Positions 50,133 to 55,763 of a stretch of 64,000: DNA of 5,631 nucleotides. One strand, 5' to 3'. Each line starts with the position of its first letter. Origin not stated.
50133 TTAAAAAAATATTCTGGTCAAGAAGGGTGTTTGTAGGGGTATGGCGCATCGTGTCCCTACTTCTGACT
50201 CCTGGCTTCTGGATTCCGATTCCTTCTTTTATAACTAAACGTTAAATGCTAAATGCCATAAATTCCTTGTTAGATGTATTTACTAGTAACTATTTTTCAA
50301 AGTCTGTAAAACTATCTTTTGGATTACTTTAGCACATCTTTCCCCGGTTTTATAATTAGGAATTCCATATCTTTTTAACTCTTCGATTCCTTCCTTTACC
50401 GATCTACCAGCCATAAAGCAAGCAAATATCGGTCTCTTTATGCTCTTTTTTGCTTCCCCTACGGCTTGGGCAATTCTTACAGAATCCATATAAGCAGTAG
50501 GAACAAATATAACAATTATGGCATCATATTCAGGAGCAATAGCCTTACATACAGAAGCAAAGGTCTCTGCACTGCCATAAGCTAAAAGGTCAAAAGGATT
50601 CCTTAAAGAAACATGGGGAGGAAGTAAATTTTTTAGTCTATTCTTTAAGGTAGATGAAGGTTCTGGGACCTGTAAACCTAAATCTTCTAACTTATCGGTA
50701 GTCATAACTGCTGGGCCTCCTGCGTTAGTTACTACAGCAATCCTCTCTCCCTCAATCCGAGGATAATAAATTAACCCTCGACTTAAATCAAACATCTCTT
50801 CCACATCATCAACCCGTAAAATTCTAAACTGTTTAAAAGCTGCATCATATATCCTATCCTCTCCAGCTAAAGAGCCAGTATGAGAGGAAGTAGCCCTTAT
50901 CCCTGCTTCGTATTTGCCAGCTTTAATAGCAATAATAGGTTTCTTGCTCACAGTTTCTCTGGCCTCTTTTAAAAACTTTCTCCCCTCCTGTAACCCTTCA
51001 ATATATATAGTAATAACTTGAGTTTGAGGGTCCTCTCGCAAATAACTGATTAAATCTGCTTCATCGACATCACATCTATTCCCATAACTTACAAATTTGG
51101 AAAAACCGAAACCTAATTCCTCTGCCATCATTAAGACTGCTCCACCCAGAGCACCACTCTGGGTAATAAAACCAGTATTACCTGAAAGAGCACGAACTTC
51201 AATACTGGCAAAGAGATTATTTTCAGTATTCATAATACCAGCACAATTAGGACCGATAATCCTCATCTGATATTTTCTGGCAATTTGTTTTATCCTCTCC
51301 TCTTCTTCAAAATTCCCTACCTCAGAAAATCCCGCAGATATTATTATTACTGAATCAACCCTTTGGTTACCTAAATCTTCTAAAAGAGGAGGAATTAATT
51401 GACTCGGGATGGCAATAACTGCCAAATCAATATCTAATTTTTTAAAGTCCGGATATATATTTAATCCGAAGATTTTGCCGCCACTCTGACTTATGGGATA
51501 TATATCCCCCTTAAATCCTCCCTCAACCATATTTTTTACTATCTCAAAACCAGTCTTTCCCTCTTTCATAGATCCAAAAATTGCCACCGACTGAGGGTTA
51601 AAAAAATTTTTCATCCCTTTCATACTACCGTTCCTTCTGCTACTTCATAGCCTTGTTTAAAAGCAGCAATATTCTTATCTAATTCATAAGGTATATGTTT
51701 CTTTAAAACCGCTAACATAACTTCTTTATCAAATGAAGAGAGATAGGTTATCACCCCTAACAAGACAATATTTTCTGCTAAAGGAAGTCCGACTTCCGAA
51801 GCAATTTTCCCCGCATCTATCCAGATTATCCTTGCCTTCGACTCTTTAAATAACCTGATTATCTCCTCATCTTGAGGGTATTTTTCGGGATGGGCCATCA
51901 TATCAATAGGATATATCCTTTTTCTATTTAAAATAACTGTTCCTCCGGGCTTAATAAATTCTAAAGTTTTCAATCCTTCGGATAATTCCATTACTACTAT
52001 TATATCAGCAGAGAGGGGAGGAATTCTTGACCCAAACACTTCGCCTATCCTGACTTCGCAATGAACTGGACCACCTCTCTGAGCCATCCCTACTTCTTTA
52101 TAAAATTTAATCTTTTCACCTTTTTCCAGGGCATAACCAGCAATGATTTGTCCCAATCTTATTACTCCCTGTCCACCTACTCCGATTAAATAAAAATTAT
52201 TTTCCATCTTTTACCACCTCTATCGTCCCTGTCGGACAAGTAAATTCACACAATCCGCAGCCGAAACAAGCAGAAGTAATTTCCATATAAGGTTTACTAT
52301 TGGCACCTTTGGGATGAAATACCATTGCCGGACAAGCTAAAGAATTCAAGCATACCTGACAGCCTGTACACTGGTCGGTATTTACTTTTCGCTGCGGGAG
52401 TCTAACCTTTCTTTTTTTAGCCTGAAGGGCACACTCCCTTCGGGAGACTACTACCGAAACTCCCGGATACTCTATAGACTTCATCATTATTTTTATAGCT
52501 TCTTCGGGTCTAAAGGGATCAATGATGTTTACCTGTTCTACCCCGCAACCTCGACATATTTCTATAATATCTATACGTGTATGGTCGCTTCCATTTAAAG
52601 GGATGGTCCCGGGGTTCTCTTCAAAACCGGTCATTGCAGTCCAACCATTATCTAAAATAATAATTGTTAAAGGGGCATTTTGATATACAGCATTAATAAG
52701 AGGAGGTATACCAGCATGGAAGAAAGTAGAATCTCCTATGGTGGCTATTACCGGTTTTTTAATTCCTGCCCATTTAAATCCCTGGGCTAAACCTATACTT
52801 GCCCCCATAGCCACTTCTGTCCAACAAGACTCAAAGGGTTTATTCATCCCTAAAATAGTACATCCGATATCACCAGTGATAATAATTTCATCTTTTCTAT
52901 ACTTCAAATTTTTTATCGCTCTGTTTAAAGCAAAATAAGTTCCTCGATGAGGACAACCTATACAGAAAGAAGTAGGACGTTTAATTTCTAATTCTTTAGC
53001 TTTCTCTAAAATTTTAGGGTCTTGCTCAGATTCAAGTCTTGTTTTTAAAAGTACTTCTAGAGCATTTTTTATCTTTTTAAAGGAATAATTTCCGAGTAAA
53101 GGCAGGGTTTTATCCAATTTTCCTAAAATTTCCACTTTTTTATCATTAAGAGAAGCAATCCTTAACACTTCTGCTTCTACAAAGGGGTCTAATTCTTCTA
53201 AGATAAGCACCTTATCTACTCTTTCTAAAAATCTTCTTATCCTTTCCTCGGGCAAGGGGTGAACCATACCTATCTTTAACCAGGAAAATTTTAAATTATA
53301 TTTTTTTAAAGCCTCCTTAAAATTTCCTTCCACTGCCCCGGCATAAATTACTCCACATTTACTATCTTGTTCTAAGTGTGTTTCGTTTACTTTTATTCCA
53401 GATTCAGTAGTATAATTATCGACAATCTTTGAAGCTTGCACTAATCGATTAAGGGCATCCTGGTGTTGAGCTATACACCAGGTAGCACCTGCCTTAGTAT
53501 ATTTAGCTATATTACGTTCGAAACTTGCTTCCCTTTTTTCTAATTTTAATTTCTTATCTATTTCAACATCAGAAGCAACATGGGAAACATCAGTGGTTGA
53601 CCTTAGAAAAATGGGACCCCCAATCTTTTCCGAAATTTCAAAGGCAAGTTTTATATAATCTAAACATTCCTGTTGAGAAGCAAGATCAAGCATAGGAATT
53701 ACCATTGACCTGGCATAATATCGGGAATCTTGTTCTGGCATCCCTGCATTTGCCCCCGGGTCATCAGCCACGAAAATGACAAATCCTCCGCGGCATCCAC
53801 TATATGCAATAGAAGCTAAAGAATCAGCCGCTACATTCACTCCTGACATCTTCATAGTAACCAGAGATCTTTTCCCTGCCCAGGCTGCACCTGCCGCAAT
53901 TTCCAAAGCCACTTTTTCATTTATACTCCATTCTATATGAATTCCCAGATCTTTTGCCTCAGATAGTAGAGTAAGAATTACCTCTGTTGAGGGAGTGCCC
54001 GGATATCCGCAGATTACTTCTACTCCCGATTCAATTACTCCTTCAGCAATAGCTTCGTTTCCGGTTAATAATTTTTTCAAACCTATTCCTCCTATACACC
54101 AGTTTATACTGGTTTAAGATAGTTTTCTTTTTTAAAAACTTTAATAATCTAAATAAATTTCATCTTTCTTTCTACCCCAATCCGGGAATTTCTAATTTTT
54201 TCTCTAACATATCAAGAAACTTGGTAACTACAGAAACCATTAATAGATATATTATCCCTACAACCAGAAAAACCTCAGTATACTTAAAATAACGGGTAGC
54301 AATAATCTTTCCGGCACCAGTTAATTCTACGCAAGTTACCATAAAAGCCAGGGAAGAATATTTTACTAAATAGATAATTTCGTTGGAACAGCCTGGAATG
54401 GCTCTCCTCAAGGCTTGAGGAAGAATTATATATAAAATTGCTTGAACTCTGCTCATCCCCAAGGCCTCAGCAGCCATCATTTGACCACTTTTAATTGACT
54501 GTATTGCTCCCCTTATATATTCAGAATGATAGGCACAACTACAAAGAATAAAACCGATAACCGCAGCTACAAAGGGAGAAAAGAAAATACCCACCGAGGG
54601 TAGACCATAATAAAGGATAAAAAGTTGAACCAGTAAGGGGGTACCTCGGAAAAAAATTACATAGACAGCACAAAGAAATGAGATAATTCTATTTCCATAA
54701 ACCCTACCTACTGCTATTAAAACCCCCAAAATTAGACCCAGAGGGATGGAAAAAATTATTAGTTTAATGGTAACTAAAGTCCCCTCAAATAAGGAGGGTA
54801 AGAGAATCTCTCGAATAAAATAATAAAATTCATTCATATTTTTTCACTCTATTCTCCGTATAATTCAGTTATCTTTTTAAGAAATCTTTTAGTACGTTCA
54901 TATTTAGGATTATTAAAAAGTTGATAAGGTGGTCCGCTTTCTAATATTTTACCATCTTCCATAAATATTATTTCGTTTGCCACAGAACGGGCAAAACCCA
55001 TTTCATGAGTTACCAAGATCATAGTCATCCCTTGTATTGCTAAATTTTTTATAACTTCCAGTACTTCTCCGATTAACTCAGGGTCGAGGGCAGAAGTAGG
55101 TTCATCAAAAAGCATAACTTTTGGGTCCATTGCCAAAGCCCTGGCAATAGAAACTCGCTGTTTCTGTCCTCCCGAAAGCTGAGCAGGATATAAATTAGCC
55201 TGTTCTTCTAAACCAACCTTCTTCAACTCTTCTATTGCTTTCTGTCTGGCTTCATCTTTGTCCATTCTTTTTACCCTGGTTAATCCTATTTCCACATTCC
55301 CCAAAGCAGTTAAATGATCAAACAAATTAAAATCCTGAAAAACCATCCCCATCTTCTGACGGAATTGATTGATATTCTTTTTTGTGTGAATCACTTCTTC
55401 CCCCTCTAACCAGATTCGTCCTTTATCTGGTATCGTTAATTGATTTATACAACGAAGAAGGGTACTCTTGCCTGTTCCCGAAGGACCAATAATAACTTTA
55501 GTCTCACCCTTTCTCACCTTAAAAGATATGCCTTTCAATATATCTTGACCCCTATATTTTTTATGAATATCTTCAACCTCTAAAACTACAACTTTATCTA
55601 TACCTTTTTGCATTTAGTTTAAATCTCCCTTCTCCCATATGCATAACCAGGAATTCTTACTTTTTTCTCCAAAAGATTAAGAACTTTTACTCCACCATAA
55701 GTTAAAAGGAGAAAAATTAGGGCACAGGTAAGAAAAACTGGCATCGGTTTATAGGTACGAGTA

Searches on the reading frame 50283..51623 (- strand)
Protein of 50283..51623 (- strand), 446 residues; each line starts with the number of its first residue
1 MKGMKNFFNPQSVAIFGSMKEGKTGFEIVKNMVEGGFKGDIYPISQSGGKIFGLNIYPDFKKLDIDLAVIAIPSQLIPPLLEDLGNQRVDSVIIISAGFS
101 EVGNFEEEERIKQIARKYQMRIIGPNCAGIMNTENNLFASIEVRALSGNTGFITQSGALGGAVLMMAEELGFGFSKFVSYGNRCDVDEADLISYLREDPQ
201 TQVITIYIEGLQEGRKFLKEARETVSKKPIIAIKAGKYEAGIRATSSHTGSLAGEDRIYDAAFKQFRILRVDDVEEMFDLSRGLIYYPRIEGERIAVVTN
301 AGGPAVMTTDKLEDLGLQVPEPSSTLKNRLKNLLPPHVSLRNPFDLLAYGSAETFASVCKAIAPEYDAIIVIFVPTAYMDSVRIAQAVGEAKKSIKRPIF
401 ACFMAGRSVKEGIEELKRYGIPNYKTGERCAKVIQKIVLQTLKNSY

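Call 35: search_protein_families(library=ncbifam, proteins=[window:50283-51623:-], max_evalue=0.000001)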
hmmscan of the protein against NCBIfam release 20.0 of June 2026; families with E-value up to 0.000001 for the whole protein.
window:50283-51623:- (446 aa): 6 families
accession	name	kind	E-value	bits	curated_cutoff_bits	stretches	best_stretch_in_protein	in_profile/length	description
TIGR02717.1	AcCoA-syn-alpha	equivalog_domain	1.4e-140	469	567.15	1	4-438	1-444/447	acetate--CoA ligase alpha subunit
NF045494.1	AcCoALig_Archglob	equivalog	4.1e-97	326.2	1200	1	3-438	217-660/665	acetate--CoA ligase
NF045492.1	HydPropCoALig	equivalog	7e-94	315.5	1300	1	3-425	247-681/700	3-hydroxypropionate--CoA ligase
NF045493.1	HydDutCoALig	equivalog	6.8e-87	292.7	1300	1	6-436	5-445/698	4-hydroxybutyrate--CoA ligase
NF004230.0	PRK05678.1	equivalog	1.5e-13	50.6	336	1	61-252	62-251/291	succinate--CoA ligase subunit alpha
TIGR01019.1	sucCoAalpha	subfamily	5.9e-12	45.6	353.2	1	60-250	59-247/286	succinate--CoA ligase subunit alpha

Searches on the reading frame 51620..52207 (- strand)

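Call 35: search_protein_families(library=ncbifam, proteins=[window:51620-52207:-], max_evalue=0.000001)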
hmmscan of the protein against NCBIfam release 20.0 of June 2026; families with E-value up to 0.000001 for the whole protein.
window:51620-52207:- (195 aa): 22 families
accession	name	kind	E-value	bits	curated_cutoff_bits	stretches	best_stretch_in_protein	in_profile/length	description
TIGR03334.1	IOR_beta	equivalog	5e-43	147.3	205.8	1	4-187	2-188/189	indolepyruvate ferredoxin oxidoreductase subunit beta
NF005323.0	PRK06853.1-3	equivalog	7.3e-43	146.8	238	1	3-190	7-195/197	indolepyruvate oxidoreductase subunit beta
NF005325.0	PRK06853.1-5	equivalog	3.2e-38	131.4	230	1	3-190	4-191/192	indolepyruvate oxidoreductase subunit beta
NF005322.0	PRK06853.1-2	equivalog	1.9e-35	122.5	237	1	4-191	7-194/197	indolepyruvate oxidoreductase subunit beta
NF005326.0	PRK06853.1-6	equivalog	8.4e-29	100.8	348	1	2-193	3-199/202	indolepyruvate oxidoreductase subunit beta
NF005328.0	PRK06853.2-2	equivalog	2.5e-28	99.1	240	1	4-190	5-183/192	indolepyruvate oxidoreductase subunit beta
NF004917.0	PRK06274.1-3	equivalog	5.5e-28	98.3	284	1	4-188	4-191/203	indolepyruvate oxidoreductase subunit beta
NF005324.0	PRK06853.1-4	equivalog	2.1e-27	96.3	222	1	1-192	1-191/196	indolepyruvate oxidoreductase subunit beta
NF004918.0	PRK06274.1-4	equivalog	5.5e-27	94.8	278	1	2-188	2-190/202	indolepyruvate oxidoreductase subunit beta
NF005327.0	PRK06853.2-1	equivalog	3e-20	72.9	242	1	4-185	5-180/194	indolepyruvate oxidoreductase subunit beta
NF004916.0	PRK06274.1-2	equivalog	3.6e-16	59.8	227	1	3-98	3-98/178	indolepyruvate oxidoreductase subunit beta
NF004915.0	PRK06274.1-1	equivalog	1.7e-15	57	274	1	1-190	1-192/194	indolepyruvate oxidoreductase subunit beta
NF006323.0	PRK08537.1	equivalog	1.1e-12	47.7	235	1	4-191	4-179/181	2-oxoacid:ferredoxin oxidoreductase subunit gamma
NF009588.0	PRK13029.1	subfamily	2e-12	45.9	952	1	7-191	749-944/1196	indolepyruvate ferredoxin oxidoreductase family protein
NF009589.0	PRK13030.1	subfamily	7.2e-12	43.8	816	1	4-188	730-925/1170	indolepyruvate ferredoxin oxidoreductase family protein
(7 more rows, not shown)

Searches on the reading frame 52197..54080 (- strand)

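Call 35: search_protein_families(library=ncbifam, proteins=[window:52197-54080:-], max_evalue=0.000001)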
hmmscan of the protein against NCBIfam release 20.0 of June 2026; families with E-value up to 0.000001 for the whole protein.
window:52197-54080:- (627 aa): 17 families
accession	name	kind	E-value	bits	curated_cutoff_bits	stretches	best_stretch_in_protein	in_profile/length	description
TIGR03336.1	IOR_alpha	equivalog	1.7e-188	627.7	650.9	1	1-620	1-595/595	indolepyruvate ferredoxin oxidoreductase subunit alpha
NF009589.0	PRK13030.1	subfamily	2.7e-35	121.4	816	1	24-583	60-654/1170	indolepyruvate ferredoxin oxidoreductase family protein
TIGR03710.1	OAFO_sf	subfamily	2.9e-20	72.4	482.75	1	4-81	195-272/561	2-oxoacid:acceptor oxidoreductase subunit alpha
NF006412.0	PRK08659.1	equivalog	3.2e-20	72.7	411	1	3-186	6-197/378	2-oxoacid:acceptor oxidoreductase subunit alpha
NF005507.0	PRK07119.1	subfamily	3.3e-19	68.9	399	1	2-328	4-337/352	3-methyl-2-oxobutanoate dehydrogenase subunit VorB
NF009588.0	PRK13029.1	subfamily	7.5e-17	60.5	952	1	64-338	112-394/1196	indolepyruvate ferredoxin oxidoreductase family protein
NF007206.0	PRK09627.1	equivalog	1.4e-13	50.6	579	1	5-183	6-190/375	2-oxoglutarate synthase subunit alpha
NF008820.0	PRK11866.1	equivalog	2.5e-11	43.5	402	1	359-490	4-134/287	2-oxoacid ferredoxin oxidoreductase subunit beta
NF007207.0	PRK09628.1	equivalog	1.2e-09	38.2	364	1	367-554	13-206/277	2-oxoglutarate ferredoxin oxidoreductase subunit beta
NF041171.1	Oxoac_fdxbeta_Archa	equivalog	6.4e-09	35.5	423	1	371-485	4-117/296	2-oxoacid:ferredoxin oxidoreductase subunit beta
TIGR02177.1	PorB_KorB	subfamily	1.6e-08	34.4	261.9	1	371-484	2-114/286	2-oxoacid:acceptor oxidoreductase, beta subunit, pyruvate/2-ketoisovalerate family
NF005485.1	PRK07092.1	equivalog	4.5e-08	32.3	493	1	425-535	398-508/523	benzoylformate decarboxylase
TIGR00118.1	acolac_lg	equivalog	6.6e-08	31.5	538.35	0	376-549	354-538/557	biosynthetic-type acetolactate synthase large subunit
NF045791.1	OxalOxredalpha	equivalog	8.9e-08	31.6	500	1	2-178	4-185/395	oxalate oxidoreductase subunit alpha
NF040864.1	HgcB_ferredoxin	equivalog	1.5e-07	31.1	99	1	565-623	10-64/93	mercury methylation ferredoxin HgcB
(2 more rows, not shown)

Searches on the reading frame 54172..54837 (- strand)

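Call 35: search_protein_families(library=ncbifam, proteins=[window:54172-54837:-], max_evalue=0.000001)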
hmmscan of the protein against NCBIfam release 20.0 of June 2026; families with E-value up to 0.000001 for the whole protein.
window:54172-54837:- (221 aa): 12 families
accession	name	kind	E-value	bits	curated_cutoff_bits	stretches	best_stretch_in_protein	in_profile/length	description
NF011680.0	PRK15100.1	equivalog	9.6e-51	172.7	300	1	13-216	12-215/222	cystine ABC transporter permease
TIGR03004.1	ectoine_ehuC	equivalog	8.9e-44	149.9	196.95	1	12-215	3-206/214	ectoine/hydroxyectoine ABC transporter permease subunit EhuC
NF007028.0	PRK09494.1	equivalog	1.2e-43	149.5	303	1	12-217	11-218/219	glutamine ABC transporter permease GlnP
TIGR03003.1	ectoine_ehuD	equivalog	4.1e-43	147.8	205.2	1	11-214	8-211/212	ectoine/hydroxyectoine ABC transporter permease subunit EhuD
NF008336.0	PRK11122.1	equivalog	5.8e-37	127.5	248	1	13-214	5-214/222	arginine ABC transporter permease ArtM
NF011651.0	PRK15069.1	subfamily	1.3e-33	116.4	306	1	17-214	20-227/237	histidine ABC transporter permease HisM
NF008337.0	PRK11123.1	equivalog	4.2e-29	101.7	277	1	86-214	101-229/238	arginine ABC transporter permease ArtQ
TIGR01726.1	HEQRo_perm_3TM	subfamily_domain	9.4e-29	99.9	42.2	1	13-110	2-99/99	ABC transporter permease subunit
NF011687.0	PRK15107.1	equivalog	7.5e-26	91.4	318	1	12-211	12-219/224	glutamate/aspartate ABC transporter permease GltK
NF011714.0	PRK15135.1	subfamily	5e-22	78.8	319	1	16-215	9-219/228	histidine ABC transporter permease HisQ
NF008049.0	PRK10782.1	subfamily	4.9e-07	29.7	212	1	12-203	9-201/217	methionine ABC transporter permease MetI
TIGR01097.1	PhnE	equivalog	9.2e-07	28.6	216.7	0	14-201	55-238/252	phosphonate ABC transporter, permease protein PhnE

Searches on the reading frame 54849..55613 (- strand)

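Call 35: search_protein_families(library=ncbifam, proteins=[window:54849-55613:-], max_evalue=0.000001)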
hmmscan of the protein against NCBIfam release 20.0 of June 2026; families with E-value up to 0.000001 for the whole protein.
window:54849-55613:- (254 aa): 188 families (the best 25 are shown)
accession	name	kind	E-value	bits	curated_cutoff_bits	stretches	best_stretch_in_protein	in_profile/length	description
NF007027.0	PRK09493.1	equivalog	2.8e-91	305.2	379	1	11-248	2-239/240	glutamine ABC transporter ATP-binding protein GlnQ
NF008428.0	PRK11264.1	equivalog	1.5e-88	296.3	406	1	10-248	3-247/250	L-cystine ABC transporter ATP-binding protein TcyN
TIGR03005.1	ectoine_ehuA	equivalog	7.3e-85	284.2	345.4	1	12-249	2-251/252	ectoine/hydroxyectoine ABC transporter ATP-binding protein EhuA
NF007908.0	PRK10619.1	equivalog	8.3e-80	267.7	466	1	11-246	6-253/257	histidine ABC transporter ATP-binding protein HisP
NF008338.0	PRK11124.1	equivalog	1.9e-70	237.1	369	1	11-246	3-241/242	arginine ABC transporter ATP-binding protein ArtP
TIGR00972.1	3a0107s01c2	equivalog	3.1e-67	226.5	343.2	1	11-247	2-245/248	phosphate ABC transporter ATP-binding protein PstB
TIGR02315.1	ABC_phnC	equivalog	7.7e-62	208.9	266.1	1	10-232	1-233/243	phosphonate ABC transporter ATP-binding protein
TIGR03265.1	PhnT2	equivalog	5.8e-61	206.7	457.7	1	10-244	4-234/353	putative 2-aminoethylphosphonate ABC transporter ATP-binding protein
TIGR01186.1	proV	subfamily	7.5e-60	203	326.6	1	26-248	9-233/363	betaine/proline/choline family ABC transporter ATP-binding protein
TIGR02673.1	FtsE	equivalog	8e-59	198.9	264.85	1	11-222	2-214/214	cell division ATP-binding protein FtsE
TIGR00968.1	3a0106s01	subfamily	9.6e-59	198.8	342.75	1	12-248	2-234/237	sulfate ABC transporter ATP-binding protein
TIGR02314.1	ABC_MetN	equivalog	3.2e-57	194.1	499.7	1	21-248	16-244/343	methionine ABC transporter ATP-binding protein MetN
NF006987.0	PRK09452.1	equivalog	7.1e-56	189.5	482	1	7-248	14-251/378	spermidine/putrescine ABC transporter ATP-binding protein PotA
NF043075.1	MMSYN1_0197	equivalog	1.1e-55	189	550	1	10-245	2-233/341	spermidine/putrescine ABC transporter ATP-binding protein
NF040933.2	ABC_arch_GlcV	equivalog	1.6e-54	185.2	450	1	11-252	3-249/357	glucose ABC transporter ATP-binding protein GlcV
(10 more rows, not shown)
